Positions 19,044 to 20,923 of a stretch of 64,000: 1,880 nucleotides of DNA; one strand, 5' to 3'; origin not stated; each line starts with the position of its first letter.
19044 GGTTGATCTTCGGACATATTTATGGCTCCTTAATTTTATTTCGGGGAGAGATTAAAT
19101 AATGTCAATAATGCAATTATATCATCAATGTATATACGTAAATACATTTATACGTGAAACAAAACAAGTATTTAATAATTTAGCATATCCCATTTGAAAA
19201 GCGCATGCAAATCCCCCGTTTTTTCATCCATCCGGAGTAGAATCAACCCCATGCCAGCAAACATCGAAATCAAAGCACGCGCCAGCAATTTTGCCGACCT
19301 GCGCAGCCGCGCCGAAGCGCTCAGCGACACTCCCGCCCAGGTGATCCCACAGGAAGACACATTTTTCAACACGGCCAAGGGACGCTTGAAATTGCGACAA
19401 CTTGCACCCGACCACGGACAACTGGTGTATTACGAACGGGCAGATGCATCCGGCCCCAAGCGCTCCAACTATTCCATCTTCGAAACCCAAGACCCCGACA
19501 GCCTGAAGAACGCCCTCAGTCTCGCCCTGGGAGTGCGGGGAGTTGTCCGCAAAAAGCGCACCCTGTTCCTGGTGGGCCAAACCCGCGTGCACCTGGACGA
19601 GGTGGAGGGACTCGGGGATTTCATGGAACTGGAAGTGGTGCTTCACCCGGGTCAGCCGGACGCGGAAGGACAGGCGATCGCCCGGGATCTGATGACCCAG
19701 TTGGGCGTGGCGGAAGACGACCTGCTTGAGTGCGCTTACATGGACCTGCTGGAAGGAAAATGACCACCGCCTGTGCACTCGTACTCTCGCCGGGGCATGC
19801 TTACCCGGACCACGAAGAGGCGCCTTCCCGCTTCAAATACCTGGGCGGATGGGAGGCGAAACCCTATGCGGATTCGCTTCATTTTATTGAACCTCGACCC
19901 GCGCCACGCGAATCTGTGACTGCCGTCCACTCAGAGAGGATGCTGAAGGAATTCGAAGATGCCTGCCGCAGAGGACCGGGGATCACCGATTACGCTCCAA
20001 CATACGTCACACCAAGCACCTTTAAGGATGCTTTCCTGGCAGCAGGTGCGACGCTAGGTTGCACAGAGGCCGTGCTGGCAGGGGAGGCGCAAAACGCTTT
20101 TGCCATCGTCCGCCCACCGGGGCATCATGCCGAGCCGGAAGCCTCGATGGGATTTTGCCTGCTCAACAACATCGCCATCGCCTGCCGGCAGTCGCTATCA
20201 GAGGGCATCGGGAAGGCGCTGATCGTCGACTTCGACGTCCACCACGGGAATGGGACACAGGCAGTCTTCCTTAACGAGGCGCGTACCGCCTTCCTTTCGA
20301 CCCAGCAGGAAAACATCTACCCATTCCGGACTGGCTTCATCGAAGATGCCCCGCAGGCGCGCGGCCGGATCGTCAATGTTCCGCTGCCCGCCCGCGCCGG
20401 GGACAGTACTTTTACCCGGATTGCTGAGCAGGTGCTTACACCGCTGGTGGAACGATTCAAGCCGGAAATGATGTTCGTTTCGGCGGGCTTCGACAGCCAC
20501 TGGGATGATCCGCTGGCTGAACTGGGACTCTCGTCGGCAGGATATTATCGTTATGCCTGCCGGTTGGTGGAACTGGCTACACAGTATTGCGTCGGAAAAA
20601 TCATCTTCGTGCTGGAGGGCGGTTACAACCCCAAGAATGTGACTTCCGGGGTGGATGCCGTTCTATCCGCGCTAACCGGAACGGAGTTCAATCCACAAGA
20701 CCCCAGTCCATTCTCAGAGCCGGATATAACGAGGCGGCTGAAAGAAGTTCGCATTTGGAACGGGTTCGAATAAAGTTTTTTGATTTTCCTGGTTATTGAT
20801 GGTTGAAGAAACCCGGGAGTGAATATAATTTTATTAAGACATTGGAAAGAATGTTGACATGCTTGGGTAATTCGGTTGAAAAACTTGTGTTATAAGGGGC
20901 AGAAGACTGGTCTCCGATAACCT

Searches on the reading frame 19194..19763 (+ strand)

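Call 28: search_protein_families(library=pfam, max_evalue=0.001, proteins=[window:19194-19763:+])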
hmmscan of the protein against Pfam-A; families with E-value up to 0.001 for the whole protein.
window:19194-19763:+ (189 aa): 1 family
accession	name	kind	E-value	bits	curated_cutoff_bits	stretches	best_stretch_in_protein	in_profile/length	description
PF01928.26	CYTH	-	4.1e-20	72.8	23.2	1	23-179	3-176/179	CYTH domain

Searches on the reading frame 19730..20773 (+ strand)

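Call 28: search_protein_families(library=pfam, max_evalue=0.001, proteins=[window:19730-20773:+])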
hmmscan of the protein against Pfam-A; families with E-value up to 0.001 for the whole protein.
window:19730-20773:+ (347 aa): 1 family
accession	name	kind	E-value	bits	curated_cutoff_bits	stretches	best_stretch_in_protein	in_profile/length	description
PF00850.24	Hist_deacetyl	-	1.2e-78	264.9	27.9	1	28-315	1-298/298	Histone deacetylase domain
